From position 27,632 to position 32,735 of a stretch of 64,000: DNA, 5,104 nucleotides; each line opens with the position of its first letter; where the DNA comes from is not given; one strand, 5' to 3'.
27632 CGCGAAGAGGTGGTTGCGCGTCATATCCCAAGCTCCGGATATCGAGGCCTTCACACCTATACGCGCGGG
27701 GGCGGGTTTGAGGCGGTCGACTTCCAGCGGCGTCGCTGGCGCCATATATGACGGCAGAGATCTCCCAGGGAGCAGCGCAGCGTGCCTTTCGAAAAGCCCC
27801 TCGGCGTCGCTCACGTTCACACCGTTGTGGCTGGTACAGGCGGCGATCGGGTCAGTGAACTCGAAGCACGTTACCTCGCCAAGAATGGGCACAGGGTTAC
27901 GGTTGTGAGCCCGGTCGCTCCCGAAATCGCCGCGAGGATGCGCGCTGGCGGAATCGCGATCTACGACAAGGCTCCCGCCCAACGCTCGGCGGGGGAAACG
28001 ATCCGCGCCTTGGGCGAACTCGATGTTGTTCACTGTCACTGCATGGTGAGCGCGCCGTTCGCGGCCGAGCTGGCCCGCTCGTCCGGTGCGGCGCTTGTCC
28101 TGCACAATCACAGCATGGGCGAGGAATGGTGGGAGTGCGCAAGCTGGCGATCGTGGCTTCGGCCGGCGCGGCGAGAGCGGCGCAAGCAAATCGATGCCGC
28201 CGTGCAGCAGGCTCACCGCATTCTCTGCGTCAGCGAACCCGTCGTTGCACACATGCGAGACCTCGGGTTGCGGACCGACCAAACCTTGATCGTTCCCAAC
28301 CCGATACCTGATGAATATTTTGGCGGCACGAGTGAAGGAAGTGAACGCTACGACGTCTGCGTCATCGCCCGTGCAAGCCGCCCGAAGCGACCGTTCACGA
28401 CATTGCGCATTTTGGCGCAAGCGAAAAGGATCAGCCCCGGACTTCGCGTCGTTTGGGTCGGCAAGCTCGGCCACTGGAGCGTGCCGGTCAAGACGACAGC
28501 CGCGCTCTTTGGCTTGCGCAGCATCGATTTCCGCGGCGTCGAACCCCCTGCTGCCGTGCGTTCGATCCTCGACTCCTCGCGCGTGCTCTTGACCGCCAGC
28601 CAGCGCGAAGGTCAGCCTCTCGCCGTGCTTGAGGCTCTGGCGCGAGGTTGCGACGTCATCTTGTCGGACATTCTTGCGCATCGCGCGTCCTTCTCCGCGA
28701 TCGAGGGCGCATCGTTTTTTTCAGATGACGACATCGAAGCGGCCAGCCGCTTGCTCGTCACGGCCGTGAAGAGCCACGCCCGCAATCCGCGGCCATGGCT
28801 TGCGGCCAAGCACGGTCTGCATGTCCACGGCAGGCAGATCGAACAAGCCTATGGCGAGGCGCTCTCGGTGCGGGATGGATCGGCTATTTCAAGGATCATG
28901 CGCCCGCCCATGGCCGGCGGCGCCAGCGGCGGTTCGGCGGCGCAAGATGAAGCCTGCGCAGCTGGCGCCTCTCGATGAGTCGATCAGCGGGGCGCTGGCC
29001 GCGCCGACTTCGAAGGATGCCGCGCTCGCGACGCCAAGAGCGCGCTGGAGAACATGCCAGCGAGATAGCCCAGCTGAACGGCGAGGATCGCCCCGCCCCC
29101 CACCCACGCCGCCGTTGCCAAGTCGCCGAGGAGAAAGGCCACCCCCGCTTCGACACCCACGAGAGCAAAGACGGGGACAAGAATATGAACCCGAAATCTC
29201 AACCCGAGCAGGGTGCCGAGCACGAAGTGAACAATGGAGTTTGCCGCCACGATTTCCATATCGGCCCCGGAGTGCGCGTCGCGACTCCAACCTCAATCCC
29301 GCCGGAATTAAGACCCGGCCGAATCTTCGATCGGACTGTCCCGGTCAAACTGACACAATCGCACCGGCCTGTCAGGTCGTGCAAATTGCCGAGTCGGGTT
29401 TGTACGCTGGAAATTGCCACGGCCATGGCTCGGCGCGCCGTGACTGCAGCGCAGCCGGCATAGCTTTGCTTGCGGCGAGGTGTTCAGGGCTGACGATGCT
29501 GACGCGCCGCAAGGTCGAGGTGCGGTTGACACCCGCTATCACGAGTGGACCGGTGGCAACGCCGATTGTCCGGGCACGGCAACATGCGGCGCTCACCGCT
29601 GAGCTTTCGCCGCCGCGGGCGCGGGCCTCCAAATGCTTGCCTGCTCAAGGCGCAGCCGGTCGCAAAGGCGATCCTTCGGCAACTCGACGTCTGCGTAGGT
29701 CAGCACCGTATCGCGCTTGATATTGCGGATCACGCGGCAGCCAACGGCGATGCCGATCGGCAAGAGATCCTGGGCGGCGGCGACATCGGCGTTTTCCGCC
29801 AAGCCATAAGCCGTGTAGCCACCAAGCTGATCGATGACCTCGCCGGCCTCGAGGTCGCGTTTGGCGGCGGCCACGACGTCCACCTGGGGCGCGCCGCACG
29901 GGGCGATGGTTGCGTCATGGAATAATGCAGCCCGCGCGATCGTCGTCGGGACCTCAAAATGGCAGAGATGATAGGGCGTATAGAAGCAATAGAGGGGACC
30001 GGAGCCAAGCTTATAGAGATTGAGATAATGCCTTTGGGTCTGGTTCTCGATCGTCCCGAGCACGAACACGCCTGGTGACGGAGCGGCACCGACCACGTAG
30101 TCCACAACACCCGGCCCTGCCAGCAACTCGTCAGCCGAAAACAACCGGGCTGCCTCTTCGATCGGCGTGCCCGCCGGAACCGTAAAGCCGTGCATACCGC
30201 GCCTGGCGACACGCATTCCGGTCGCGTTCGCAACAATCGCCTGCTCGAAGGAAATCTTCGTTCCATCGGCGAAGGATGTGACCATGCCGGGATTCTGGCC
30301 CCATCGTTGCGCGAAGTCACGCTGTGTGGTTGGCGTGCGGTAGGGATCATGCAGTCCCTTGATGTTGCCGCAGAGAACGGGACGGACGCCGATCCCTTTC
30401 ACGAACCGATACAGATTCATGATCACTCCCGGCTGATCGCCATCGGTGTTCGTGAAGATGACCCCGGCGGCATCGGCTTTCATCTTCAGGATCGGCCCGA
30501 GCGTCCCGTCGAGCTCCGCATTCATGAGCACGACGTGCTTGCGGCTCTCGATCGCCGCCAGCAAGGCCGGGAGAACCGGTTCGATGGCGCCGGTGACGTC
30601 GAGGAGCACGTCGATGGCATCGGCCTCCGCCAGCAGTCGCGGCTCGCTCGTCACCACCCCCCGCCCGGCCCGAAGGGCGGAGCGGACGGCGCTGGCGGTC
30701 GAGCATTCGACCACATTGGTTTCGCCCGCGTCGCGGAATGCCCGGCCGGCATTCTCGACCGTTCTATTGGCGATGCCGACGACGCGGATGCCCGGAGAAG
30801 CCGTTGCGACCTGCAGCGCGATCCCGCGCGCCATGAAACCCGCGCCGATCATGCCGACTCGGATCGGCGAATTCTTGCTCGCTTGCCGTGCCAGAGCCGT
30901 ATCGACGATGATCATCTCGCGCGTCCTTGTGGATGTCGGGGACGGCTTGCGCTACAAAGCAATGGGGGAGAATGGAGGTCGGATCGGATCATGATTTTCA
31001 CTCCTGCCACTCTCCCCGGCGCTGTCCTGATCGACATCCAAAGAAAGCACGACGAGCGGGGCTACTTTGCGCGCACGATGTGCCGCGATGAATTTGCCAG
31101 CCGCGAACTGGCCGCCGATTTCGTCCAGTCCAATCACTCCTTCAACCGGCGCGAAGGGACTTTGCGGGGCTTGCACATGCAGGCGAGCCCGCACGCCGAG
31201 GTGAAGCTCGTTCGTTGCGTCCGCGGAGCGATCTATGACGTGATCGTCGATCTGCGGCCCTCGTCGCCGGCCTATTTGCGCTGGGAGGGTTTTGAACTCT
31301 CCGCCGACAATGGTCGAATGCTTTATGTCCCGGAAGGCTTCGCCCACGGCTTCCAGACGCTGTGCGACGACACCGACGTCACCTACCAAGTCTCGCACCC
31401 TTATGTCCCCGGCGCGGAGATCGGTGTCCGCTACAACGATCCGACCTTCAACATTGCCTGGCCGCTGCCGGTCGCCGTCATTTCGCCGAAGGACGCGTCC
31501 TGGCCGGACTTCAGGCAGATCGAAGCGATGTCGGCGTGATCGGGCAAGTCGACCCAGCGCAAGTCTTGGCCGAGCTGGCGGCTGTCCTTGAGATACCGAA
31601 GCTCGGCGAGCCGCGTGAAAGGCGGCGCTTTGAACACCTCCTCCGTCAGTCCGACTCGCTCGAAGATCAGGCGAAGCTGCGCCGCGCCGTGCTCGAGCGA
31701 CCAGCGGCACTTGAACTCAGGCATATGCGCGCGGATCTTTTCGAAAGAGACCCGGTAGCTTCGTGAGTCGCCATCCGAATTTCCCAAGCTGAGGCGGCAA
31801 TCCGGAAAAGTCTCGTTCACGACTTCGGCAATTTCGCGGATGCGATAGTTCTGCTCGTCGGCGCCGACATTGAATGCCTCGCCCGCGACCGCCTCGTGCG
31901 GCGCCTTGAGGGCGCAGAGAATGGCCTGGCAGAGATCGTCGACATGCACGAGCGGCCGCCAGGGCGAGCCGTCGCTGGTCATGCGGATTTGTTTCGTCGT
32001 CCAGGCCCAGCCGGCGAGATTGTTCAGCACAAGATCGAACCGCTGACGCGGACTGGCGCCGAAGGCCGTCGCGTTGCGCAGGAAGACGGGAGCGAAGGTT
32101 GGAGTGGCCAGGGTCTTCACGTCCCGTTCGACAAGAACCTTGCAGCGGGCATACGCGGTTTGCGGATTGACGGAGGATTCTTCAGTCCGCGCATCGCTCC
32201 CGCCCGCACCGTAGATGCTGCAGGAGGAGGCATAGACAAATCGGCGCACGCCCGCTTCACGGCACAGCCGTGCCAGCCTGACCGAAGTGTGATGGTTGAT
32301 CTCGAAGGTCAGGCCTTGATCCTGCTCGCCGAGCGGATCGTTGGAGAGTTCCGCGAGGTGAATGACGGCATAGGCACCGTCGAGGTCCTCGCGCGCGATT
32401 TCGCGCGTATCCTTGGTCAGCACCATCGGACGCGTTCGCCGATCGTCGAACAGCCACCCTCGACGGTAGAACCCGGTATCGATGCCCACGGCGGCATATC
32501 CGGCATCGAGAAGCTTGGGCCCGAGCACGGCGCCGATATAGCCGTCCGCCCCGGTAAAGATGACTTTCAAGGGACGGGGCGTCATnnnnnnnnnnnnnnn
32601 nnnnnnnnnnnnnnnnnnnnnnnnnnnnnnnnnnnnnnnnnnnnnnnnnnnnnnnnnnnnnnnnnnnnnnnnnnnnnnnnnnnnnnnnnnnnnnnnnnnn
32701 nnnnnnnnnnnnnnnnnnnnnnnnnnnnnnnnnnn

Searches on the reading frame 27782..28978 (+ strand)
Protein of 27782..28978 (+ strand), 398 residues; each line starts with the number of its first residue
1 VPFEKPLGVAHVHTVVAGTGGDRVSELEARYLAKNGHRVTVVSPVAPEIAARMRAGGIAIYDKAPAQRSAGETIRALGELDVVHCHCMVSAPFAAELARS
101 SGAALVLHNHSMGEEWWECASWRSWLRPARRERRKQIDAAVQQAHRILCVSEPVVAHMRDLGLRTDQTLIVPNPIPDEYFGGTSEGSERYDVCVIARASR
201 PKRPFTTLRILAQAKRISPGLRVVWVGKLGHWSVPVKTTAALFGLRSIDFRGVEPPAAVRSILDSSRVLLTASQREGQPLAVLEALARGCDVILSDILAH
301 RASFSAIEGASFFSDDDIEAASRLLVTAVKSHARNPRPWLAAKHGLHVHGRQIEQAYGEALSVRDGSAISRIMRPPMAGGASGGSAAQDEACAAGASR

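Call 23: search_protein_families(library=pfam, proteins=[window:27782-28978:+])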
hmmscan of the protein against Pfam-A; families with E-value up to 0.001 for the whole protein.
window:27782-28978:+ (398 aa): 5 families
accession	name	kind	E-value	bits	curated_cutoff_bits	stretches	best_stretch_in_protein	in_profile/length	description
PF13439.12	Glyco_transf_4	-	3.7e-17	63.3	28.5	1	23-178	6-169/170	Glycosyltransferase Family 4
PF13579.12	Glyco_trans_4_4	-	2.3e-14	54.5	29.7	1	20-173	2-157/158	Glycosyl transferase 4-like domain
PF00534.26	Glycos_transf_1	-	2e-10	40.9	26.4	1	186-325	12-152/172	Glycosyl transferases group 1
PF13692.12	Glyco_trans_1_4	-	2.1e-09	38.2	27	1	193-301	5-112/142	Glycosyl transferases group 1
PF20706.3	GT4-conflict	-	7.6e-05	22.3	26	1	29-295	22-311/385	Family 4 Glycosyltransferase in conflict systems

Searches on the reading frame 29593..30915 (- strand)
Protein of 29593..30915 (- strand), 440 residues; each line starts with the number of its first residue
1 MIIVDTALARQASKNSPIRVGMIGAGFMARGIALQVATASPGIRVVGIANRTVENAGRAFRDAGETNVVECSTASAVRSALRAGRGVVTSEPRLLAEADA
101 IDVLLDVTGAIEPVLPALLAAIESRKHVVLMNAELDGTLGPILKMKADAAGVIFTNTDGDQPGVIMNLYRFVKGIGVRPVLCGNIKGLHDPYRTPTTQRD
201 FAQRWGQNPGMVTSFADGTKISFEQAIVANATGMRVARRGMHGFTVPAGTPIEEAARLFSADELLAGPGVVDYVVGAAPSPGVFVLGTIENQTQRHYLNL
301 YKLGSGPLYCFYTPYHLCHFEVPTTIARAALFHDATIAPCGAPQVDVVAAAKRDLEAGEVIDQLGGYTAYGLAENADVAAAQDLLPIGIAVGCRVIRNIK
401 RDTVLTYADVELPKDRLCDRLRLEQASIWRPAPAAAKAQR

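Call 23: search_protein_families(library=pfam, proteins=[window:29593-30915:-])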
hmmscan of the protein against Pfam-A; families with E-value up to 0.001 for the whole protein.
window:29593-30915:- (440 aa): 3 families
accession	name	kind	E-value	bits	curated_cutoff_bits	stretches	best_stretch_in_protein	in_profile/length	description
PF21135.2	DRL_cat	-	2.8e-55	187.3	27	1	159-322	1-164/164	Oxidoreductase DRL, catalytic domain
PF08666.17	SAF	-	5.2e-07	30.6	21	1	346-411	1-63/63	SAF domain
PF01488.26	Shikimate_DH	-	0.00079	20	24.3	0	14-68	9-61/138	Shikimate / quinate 5-dehydrogenase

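Call 32: search_protein_families(library=ncbifam, proteins=[window:29593-30915:-])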
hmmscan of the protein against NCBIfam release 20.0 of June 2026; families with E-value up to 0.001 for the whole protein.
window:29593-30915:- (440 aa): 2 families
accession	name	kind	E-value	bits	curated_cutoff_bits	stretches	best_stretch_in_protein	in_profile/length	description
NF004976.0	PRK06349.1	subfamily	7.1e-06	25.4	205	1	17-154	4-127/430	homoserine dehydrogenase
NF006125.0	PRK08269.1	equivalog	4.6e-05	22.6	427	0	17-67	5-54/334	3-hydroxybutyryl-CoA dehydrogenase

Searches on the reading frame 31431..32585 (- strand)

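Call 24: search_protein_families(library=pfam, proteins=[window:31431-32585:-])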
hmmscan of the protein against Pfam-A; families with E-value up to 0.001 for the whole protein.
window:31431-32585:- (384 aa): 4 families
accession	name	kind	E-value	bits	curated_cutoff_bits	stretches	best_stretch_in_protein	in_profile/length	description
PF01370.27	Epimerase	-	3e-40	138.6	20.9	1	9-241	2-240/240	NAD dependent epimerase/dehydratase family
PF16363.11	GDP_Man_Dehyd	-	2.3e-12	47.5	27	1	11-257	3-263/332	GDP-mannose 4,6 dehydratase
PF04321.23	RmlD_sub_bind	-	3.3e-10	40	27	1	7-228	2-199/287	RmlD substrate binding domain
PF01073.25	3Beta_HSD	-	3.2e-09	36.6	22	1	11-240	3-248/280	3-beta hydroxysteroid dehydrogenase/isomerase family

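Call 32: search_protein_families(library=ncbifam, proteins=[window:31431-32585:-])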
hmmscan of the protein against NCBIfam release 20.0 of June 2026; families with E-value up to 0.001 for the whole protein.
window:31431-32585:- (384 aa): 18 families
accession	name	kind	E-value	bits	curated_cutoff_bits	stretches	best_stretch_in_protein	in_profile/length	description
TIGR01179.1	galE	equivalog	2.4e-23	82.5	262.3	2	7-182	1-184/332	UDP-glucose 4-epimerase GalE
TIGR04180.1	EDH_00030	hypoth_equivalog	1.7e-16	60.1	475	1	8-259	1-255/297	NAD-dependent 4,6-dehydratase LegB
TIGR02197.1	heptose_epim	equivalog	3.3e-16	59.3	274.6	1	8-258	1-258/316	ADP-glyceromanno-heptose 6-epimerase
NF043036.1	ErythonDh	equivalog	7.5e-12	45.1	325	1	6-153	1-157/321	D-erythronate dehydrogenase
NF007956.0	PRK10675.1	subfamily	7.4e-11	41.8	394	1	7-180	2-186/338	UDP-glucose 4-epimerase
NF042422.1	oxyalk_red_OleD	equivalog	9.7e-11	41.6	580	1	6-252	1-242/329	2-alkyl-3-oxoalkanoate reductase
TIGR03466.1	HpnA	hypoth_equivalog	1.3e-09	37.4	367.65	1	7-167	2-163/327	hopanoid-associated sugar epimerase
TIGR01214.1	rmlD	equivalog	1.6e-08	34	224.05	1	8-191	2-167/285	dTDP-4-dehydrorhamnose reductase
NF008872.0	PRK11908.1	equivalog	3.1e-08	33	294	1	7-259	3-270/349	bifunctional UDP-4-keto-pentose/UDP-xylose synthase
TIGR01181.1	dTDP_gluc_dehyt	equivalog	1.6e-07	30.8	365.1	1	110-288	113-292/321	dTDP-glucose 4,6-dehydratase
NF011728.1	PRK15181.1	equivalog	5.1e-07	29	760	1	7-243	17-266/348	Vi polysaccharide biosynthesis UDP-N-acetylglucosaminuronic acid C-4 epimerase TviC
NF052578.1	StrlDmthSdmBMthl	equivalog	7.6e-07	29.2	600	1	10-226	5-216/328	sterol demethylase protein SdmB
TIGR01777.1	yfcH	hypoth_equivalog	4.9e-06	26.3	207.35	1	8-242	1-224/292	TIGR01777 family oxidoreductase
NF042423.1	oxyalk_red_Shew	equivalog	6.4e-06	25.4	580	1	7-176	10-176/331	2-alkyl-3-oxoalkanoate reductase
NF041293.1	G6PDh_Azf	equivalog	7.3e-05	22.3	400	1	8-136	5-130/252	NAD-dependent glucose-6-phosphate dehydrogenase Azf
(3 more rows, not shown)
